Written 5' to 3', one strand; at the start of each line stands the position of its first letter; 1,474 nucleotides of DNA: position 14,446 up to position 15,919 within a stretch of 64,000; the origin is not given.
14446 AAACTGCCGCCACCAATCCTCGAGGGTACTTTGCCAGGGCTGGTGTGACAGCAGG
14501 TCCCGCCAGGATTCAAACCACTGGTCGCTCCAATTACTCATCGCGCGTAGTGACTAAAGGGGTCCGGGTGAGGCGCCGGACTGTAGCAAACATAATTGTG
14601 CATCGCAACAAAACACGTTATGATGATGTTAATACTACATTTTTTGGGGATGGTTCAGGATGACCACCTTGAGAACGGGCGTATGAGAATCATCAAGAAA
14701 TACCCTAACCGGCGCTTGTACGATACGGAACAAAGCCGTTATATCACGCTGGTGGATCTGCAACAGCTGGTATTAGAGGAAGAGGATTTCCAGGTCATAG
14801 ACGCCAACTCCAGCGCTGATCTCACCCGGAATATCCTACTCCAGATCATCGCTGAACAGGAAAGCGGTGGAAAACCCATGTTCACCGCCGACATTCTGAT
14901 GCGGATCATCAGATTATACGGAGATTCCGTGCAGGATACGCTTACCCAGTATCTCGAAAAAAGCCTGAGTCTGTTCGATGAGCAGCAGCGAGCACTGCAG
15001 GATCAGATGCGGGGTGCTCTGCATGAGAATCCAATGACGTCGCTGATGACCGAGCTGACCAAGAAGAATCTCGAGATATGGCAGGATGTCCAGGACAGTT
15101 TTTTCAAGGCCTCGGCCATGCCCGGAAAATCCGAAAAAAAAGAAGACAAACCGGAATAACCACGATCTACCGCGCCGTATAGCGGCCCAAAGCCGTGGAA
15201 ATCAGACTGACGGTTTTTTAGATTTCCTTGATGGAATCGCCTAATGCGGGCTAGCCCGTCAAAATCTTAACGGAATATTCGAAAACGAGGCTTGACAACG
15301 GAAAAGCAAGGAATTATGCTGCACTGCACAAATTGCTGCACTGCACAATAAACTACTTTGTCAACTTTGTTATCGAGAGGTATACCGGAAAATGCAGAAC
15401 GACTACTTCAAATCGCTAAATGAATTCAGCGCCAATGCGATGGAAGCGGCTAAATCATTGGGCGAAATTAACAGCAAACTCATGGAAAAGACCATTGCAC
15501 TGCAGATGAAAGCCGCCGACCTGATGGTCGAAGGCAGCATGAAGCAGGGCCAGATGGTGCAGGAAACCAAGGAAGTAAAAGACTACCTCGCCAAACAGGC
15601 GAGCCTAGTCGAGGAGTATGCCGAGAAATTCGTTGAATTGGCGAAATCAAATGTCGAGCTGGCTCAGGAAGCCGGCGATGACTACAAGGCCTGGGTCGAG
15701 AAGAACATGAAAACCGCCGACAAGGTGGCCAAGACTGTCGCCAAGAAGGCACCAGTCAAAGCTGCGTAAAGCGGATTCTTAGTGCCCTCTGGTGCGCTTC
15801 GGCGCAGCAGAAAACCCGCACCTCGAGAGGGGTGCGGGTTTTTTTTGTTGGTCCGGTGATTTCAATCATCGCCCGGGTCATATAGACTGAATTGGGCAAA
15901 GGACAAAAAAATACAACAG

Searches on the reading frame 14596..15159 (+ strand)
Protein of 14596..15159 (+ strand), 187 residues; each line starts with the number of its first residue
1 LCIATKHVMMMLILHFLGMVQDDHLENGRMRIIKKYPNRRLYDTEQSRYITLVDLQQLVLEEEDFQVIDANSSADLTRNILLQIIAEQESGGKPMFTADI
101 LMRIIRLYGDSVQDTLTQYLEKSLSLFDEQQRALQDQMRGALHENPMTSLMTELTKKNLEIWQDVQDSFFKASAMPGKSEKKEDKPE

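Call 4: search_protein_families(library=ncbifam, proteins=[window:14596-15159:+])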
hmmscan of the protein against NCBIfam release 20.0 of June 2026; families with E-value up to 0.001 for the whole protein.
window:14596-15159:+ (187 aa): 1 family
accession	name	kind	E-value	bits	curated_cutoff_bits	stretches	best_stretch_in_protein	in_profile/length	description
TIGR01848.1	PHA_reg_PhaR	equivalog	4.6e-43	146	109.45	1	31-137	1-107/107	polyhydroxyalkanoate synthesis repressor PhaR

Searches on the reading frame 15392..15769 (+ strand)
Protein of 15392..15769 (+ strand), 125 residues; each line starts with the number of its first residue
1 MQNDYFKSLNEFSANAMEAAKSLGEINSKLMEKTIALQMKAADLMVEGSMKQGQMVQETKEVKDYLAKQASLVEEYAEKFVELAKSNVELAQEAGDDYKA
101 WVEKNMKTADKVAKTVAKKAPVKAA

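Call 4: search_protein_families(library=ncbifam, proteins=[window:15392-15769:+])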
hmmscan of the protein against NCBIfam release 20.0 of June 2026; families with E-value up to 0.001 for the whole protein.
window:15392-15769:+ (125 aa): 1 family
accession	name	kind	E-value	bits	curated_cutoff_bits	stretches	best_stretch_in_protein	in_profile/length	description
TIGR01841.1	phasin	subfamily_domain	8.7e-06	26.1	30.2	1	31-107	5-81/88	TIGR01841 family phasin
